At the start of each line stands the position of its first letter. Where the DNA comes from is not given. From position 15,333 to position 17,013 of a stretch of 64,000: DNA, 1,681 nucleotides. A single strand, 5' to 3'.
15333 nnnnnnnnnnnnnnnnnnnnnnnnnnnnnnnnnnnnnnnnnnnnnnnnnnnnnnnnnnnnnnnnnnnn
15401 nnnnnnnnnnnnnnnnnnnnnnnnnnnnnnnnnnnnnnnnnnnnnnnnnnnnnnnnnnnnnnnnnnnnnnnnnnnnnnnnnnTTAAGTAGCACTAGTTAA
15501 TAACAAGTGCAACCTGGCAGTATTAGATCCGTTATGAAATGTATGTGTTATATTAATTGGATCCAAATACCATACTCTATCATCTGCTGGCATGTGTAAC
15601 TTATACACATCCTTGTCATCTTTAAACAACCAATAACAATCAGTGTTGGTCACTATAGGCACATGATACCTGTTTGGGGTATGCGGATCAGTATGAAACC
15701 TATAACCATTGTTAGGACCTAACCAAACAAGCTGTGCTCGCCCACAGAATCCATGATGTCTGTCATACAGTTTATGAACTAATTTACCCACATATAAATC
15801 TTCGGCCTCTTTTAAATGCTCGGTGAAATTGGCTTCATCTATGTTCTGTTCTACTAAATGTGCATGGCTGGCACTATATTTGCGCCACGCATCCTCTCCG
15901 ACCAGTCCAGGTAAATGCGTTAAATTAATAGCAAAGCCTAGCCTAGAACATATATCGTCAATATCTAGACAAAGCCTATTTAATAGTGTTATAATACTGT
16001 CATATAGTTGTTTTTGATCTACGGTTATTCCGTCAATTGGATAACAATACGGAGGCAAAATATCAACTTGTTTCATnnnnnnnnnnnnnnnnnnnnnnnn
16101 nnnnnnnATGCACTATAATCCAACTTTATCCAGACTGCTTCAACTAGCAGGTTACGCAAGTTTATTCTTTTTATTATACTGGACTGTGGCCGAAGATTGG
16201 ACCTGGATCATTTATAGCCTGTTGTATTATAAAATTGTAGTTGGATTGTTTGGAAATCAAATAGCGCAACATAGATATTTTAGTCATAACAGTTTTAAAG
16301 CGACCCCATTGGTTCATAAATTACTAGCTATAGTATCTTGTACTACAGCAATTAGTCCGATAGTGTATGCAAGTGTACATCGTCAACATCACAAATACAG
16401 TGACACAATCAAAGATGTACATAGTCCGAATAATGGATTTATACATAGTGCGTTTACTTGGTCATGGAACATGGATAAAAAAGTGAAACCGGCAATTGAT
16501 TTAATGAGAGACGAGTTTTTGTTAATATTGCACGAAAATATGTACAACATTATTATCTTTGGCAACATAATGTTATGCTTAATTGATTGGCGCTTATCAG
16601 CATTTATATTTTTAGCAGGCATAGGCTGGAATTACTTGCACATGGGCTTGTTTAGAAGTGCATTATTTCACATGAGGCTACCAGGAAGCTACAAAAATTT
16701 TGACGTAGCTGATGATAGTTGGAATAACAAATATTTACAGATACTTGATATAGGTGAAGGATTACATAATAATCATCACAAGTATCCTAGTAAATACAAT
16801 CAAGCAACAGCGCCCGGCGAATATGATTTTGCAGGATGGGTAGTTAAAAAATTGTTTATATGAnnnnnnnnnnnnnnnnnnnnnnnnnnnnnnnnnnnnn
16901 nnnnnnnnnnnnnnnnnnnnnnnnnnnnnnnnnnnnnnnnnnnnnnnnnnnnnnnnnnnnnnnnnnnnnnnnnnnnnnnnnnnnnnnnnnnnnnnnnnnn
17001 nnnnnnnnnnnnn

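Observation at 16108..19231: Four tandem delta-9 fatty-acid desaturase paralogs, plus phage-encoded ACP, AcpS and lipases: a lipid-remodelling module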

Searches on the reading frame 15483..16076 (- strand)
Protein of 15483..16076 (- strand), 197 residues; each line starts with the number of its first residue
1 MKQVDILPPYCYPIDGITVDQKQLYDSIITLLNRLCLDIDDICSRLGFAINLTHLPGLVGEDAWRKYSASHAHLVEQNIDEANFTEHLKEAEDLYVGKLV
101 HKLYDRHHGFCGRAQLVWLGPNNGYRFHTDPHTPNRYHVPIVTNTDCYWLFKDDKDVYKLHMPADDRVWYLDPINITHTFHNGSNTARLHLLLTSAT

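Call 18: search_protein_families(library=pfam, proteins=[window:15483-16076:-], max_evalue=0.01)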
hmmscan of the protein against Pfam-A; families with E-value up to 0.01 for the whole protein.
window:15483-16076:- (197 aa): 0 families

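Call 77: search_protein_families(library=ncbifam, proteins=[window:15483-16076:-], max_evalue=0.01)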
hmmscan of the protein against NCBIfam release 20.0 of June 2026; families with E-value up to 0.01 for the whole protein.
window:15483-16076:- (197 aa): 0 families

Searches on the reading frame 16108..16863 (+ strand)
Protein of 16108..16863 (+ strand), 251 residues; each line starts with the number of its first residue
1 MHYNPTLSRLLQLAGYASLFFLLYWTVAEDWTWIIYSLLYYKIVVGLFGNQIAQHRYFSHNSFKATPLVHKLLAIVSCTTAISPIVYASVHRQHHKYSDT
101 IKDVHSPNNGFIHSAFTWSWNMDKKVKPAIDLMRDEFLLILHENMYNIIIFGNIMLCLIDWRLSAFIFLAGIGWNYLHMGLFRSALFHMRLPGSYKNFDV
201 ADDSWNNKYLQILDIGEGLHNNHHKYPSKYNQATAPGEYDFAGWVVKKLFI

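Call 6: search_protein_families(library=pfam, proteins=[window:16108-16863:+], max_evalue=0.01)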
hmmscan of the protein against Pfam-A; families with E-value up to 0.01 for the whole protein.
window:16108-16863:+ (251 aa): 1 family
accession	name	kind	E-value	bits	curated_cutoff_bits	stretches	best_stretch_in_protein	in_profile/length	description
PF00487.30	FA_desaturase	-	1.1e-06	29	29.7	1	36-228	6-225/253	Fatty acid desaturase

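Call 7: search_protein_families(library=ncbifam, proteins=[window:16108-16863:+], max_evalue=0.01)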
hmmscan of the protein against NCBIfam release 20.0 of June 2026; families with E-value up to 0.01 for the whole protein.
window:16108-16863:+ (251 aa): 1 family
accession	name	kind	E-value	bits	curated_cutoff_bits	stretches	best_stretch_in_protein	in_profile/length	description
NF049918.1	DesA_fam_desat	equivalog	3e-13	49.7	400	1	30-247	7-228/385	DesA family fatty acid desaturase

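Call 53: find_related_loci(query=A1, collection=genome_contigs, flank=10000)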
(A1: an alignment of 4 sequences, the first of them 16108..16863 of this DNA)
Query A1 (251 aa) in genome_contigs; peptide patterns used: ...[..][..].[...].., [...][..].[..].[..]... (x = any residue, [..] = any of these).
600 stretches matched a pattern (row limit reached: there are more); 575 encode a relative of the query (tblastn E <= 1e-3); the best 80 are kept; 80 distinct loci.
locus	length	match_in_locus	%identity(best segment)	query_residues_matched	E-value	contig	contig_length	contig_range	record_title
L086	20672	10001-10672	33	29-249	3e-26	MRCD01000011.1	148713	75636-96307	Calothrix sp. HK-06 NIES-2101_Scaffold_11, whole genome shotgun sequence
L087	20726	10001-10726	32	9-251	9e-26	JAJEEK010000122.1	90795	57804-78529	MAG: Candidatus Poribacteria bacterium isolate p16x34bins.28 k141_810202, whole genome shotgun sequence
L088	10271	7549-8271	31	10-249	2e-25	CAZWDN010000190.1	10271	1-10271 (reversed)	MAG TPA_asm: uncultured Pirellula sp. isolate binchicken_co197_512 genome assembly, contig: NODE_12143_length_10271_cov_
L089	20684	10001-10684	35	21-249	3e-25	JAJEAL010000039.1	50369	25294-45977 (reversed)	MAG: Candidatus Poribacteria bacterium isolate jk18x7bins.5 k141_120868, whole genome shotgun sequence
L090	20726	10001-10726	30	9-251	5e-25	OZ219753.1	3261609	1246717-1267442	MAG: Candidatus Poribacteria bacterium isolate 1eb63393-43b3-4ba7-aba7-ea4ddc7e67a3 genome assembly, chromosome: 4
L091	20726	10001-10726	30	9-251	7e-25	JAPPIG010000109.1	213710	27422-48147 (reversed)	MAG: Candidatus Poribacteria bacterium isolate RHO2_bin_17 NODE_76_length_213710_cov_67.628434, whole genome shotgun seq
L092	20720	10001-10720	31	9-249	6e-25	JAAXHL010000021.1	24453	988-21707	MAG: Candidatus Poribacteria bacterium isolate Plut_88888 unfiltered_Plut_88888_genomic_contig_611566, whole genome shot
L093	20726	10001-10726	30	9-251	8e-25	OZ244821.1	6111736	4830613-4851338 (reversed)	MAG: Candidatus Poribacteria bacterium isolate f8e195d4-717b-4ac2-aaf5-fcbd41c48ae0 genome assembly, chromosome: 1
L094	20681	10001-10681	31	31-242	3e-24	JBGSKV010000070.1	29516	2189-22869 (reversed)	MAG: Oligoflexales bacterium isolate JTS-AC19 k141_3510911, whole genome shotgun sequence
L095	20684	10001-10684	34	21-249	4e-24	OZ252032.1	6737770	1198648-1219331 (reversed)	MAG: Candidatus Poribacteria bacterium isolate aa3f26ad-70d9-470a-add4-ad97223fdacd genome assembly, chromosome: 1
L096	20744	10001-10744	33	5-249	4e-24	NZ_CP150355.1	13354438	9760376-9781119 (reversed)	Sorangium sp. So ce1000 chromosome, complete genome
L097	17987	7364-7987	33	44-249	2e-23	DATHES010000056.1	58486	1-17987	MAG TPA_asm: Polyangiaceae bacterium isolate SMAG_U12427 k141_15270, whole genome shotgun sequence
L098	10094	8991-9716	31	9-251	9e-24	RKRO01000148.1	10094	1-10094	MAG: Candidatus Poribacteria bacterium isolate PNGco_C_bin3 scaffold_1137, whole genome shotgun sequence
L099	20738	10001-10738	32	6-249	1e-23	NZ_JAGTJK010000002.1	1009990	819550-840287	Polyangium jinanense strain SDU13 Scaffold2, whole genome shotgun sequence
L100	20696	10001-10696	34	22-240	1e-23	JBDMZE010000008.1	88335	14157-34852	MAG: Akkermansiaceae bacterium isolate SCSW1.bin.22 k97_120734, whole genome shotgun sequence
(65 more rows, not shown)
